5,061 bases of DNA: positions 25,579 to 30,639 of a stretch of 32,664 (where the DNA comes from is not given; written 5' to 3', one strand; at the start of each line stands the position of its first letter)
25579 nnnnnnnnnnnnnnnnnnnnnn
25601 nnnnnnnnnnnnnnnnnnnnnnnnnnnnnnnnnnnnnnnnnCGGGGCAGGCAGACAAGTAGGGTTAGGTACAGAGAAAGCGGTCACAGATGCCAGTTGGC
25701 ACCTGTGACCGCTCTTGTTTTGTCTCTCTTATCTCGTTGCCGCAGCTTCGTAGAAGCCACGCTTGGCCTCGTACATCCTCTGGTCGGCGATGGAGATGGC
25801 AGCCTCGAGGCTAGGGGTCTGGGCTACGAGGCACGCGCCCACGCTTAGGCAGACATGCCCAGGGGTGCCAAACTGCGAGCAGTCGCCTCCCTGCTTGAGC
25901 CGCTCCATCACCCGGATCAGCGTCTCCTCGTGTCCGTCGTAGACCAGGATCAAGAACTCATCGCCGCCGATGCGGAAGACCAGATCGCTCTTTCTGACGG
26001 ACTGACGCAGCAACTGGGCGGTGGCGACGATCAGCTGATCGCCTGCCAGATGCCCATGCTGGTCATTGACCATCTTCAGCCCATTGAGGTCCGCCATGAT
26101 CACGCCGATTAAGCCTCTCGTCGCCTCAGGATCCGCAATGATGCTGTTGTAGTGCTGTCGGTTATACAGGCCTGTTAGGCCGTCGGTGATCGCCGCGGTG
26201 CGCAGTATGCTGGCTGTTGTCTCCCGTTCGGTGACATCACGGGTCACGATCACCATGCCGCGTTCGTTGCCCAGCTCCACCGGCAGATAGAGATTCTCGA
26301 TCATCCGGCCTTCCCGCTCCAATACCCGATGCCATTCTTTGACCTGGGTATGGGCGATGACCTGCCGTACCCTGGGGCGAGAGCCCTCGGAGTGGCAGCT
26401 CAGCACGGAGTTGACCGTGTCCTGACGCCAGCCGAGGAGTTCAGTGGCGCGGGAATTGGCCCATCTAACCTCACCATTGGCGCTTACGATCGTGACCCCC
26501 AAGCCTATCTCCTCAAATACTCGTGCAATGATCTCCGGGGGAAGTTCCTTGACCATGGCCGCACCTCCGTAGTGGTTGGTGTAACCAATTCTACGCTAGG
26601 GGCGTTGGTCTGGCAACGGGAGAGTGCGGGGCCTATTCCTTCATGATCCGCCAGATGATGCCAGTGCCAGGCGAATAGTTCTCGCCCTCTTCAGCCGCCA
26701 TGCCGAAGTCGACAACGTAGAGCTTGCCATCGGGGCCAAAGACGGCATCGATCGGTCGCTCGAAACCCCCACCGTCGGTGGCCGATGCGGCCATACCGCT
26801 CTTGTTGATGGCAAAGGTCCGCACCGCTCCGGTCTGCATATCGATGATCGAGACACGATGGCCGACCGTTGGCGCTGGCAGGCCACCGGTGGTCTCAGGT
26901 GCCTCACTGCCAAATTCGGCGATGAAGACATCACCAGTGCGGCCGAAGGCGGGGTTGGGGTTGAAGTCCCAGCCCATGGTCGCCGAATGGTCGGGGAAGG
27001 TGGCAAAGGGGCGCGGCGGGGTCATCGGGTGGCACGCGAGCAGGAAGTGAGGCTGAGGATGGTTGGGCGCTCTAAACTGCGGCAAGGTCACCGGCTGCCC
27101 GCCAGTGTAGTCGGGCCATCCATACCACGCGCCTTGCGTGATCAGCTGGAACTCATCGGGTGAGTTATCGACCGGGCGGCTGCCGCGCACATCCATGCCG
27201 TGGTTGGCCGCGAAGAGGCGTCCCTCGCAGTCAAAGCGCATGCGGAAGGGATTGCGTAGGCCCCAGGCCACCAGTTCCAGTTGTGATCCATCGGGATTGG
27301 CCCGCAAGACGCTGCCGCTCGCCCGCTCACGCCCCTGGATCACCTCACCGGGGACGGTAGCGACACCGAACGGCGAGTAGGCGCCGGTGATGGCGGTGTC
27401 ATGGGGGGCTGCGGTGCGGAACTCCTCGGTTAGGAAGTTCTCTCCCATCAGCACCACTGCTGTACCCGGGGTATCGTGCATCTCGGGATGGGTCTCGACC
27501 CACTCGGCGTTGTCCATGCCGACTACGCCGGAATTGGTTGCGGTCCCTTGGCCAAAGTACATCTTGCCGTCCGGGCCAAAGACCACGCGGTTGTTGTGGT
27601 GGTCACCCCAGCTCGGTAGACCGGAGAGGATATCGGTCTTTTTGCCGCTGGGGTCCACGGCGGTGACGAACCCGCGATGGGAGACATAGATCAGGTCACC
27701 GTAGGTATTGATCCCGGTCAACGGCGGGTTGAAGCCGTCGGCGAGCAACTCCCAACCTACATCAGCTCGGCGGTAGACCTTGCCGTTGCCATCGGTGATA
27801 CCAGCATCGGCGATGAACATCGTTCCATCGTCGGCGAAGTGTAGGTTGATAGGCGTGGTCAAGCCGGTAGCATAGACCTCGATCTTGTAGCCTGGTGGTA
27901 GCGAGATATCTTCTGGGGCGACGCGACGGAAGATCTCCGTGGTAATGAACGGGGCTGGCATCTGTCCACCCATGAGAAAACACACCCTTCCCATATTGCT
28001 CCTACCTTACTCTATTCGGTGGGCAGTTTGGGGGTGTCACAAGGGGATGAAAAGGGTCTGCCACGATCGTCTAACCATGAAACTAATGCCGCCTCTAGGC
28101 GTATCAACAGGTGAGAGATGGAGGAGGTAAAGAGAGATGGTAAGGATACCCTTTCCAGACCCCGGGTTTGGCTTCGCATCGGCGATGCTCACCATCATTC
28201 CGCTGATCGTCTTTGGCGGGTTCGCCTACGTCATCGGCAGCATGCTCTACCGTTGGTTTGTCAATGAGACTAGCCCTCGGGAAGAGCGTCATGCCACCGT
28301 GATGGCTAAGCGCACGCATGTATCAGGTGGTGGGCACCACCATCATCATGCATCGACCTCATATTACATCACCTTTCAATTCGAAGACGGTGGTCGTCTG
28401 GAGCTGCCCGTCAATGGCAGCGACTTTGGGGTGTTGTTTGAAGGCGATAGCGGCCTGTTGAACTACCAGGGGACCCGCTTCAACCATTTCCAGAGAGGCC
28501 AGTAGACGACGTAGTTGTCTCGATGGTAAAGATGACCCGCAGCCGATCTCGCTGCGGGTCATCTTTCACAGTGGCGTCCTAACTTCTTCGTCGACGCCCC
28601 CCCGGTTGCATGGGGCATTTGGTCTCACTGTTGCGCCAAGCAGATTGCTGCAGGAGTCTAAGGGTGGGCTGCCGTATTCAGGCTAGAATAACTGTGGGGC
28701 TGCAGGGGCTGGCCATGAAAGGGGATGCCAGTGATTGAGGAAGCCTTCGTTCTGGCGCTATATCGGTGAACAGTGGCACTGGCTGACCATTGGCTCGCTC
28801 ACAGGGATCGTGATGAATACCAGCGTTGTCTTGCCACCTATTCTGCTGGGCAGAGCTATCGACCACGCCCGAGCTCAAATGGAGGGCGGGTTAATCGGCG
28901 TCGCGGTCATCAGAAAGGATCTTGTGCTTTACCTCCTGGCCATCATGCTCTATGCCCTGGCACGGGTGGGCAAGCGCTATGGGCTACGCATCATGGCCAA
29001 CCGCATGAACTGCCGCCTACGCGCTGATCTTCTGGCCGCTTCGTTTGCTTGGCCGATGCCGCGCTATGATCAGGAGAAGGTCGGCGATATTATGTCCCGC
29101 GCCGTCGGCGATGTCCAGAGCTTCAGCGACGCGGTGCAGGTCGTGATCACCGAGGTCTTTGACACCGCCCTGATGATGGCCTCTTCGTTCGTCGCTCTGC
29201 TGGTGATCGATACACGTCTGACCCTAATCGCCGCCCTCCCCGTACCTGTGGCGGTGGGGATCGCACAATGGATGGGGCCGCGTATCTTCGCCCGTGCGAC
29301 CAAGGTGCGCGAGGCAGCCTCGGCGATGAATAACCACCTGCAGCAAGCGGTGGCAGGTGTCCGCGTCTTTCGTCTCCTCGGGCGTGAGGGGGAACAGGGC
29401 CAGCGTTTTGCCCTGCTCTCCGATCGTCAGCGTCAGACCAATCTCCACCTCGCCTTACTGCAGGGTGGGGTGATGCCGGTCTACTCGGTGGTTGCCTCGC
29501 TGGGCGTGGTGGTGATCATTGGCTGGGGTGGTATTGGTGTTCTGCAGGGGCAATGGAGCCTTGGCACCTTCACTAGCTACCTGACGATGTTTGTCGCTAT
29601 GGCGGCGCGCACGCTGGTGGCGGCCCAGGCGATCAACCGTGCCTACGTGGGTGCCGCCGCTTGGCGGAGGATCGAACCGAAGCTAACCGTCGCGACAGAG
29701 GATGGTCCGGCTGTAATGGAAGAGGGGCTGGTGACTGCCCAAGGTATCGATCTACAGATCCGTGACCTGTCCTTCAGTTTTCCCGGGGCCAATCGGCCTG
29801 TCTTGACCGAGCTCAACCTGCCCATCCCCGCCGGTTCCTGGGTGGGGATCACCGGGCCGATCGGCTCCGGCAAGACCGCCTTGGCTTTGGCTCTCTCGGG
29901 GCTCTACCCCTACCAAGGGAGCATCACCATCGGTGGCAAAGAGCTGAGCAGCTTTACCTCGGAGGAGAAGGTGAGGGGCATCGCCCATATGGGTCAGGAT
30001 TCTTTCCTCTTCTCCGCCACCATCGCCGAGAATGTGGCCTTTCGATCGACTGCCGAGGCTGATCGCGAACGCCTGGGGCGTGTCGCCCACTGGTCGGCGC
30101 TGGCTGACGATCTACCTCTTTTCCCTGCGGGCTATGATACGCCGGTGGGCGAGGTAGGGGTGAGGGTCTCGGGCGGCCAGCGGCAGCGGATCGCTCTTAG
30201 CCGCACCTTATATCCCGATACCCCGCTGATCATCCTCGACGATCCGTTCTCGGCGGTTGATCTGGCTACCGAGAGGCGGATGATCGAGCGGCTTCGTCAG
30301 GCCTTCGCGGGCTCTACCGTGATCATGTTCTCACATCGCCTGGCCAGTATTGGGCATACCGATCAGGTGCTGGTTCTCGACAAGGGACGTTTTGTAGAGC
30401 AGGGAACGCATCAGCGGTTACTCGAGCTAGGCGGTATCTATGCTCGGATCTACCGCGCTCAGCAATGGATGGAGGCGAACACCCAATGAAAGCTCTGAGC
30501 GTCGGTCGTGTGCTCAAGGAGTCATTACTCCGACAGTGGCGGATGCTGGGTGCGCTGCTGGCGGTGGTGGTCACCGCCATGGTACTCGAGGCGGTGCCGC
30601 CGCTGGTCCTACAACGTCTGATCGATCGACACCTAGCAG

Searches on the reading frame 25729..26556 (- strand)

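Call 9: search_protein_families(library=pfam, proteins=[window:25729-26556:-], max_evalue=0.001)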
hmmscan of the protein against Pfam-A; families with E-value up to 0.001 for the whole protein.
window:25729-26556:- (275 aa): 3 families
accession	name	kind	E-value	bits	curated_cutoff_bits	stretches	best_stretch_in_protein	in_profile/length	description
PF00990.26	GGDEF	-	1.6e-30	106.5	23.8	1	122-266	1-156/161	Diguanylate cyclase, GGDEF domain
PF08448.16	PAS_4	-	8.6e-08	32.8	23.1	1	14-112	1-109/110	PAS fold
PF13188.13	PAS_8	-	3.8e-06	27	21.8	1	9-48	2-43/65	PAS domain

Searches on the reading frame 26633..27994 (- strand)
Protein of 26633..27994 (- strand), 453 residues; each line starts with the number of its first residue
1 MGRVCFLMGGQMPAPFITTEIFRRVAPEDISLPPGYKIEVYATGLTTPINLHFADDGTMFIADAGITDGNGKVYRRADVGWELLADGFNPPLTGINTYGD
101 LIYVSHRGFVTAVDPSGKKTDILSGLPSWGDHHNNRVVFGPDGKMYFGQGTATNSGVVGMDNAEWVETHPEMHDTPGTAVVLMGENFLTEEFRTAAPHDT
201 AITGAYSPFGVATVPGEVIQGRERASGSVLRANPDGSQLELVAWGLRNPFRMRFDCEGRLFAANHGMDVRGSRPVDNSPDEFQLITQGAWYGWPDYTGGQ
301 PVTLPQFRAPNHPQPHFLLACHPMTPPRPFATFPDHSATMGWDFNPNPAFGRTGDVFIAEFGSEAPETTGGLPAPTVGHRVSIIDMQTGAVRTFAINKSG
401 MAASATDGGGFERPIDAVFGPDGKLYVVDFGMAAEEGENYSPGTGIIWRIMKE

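Call 9: search_protein_families(library=pfam, proteins=[window:26633-27994:-], max_evalue=0.001)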
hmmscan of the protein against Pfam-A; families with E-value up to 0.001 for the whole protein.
window:26633-27994:- (453 aa): 2 families
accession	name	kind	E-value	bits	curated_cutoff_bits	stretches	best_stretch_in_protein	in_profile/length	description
PF07995.17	GSDH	-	1.6e-09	37.9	25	1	225-300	155-226/332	Glucose / Sorbosone dehydrogenase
PF23500.1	DUF7133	-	3e-08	33.8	27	0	413-430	330-347/385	Domain of unknown function (DUF7133)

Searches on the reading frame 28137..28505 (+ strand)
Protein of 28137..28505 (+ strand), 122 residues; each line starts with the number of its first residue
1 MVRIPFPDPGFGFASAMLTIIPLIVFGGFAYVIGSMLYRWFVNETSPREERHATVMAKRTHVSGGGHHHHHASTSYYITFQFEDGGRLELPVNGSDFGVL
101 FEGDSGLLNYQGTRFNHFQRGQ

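Call 9: search_protein_families(library=pfam, proteins=[window:28137-28505:+], max_evalue=0.001)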
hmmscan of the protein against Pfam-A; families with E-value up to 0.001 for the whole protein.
window:28137-28505:+ (122 aa): 1 family
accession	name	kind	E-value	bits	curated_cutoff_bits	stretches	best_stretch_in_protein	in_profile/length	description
PF10694.14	DUF2500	-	2.6e-28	98.9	33.5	1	20-119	2-102/102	Protein of unknown function (DUF2500)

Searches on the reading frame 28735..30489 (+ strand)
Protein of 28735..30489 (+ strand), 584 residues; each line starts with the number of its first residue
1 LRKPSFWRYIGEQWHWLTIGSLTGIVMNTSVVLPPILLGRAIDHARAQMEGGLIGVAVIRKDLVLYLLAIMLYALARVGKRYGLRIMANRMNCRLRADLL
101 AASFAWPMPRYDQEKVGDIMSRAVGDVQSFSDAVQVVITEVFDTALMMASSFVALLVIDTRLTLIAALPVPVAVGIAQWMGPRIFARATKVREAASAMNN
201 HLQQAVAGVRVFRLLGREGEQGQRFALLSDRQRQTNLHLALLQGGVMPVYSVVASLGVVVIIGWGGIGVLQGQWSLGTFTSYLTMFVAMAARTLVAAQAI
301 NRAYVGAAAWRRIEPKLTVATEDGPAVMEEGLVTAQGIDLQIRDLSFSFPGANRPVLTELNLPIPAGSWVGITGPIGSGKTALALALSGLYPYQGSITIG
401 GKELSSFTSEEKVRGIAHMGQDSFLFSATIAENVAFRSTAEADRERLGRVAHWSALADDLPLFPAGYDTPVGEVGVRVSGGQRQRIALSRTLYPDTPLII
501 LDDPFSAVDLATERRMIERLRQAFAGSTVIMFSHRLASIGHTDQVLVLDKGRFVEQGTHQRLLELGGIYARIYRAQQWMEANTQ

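Call 9: search_protein_families(library=pfam, proteins=[window:28735-30489:+], max_evalue=0.001)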
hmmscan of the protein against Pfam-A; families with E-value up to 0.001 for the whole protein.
window:28735-30489:+ (584 aa): 2 families
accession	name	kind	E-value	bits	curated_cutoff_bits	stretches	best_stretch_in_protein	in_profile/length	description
PF00664.28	ABC_membrane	-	1.8e-25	90.6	28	1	33-288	17-269/274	ABC transporter transmembrane region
PF00005.33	ABC_tran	-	1.9e-21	77.6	25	1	357-505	1-136/137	ABC transporter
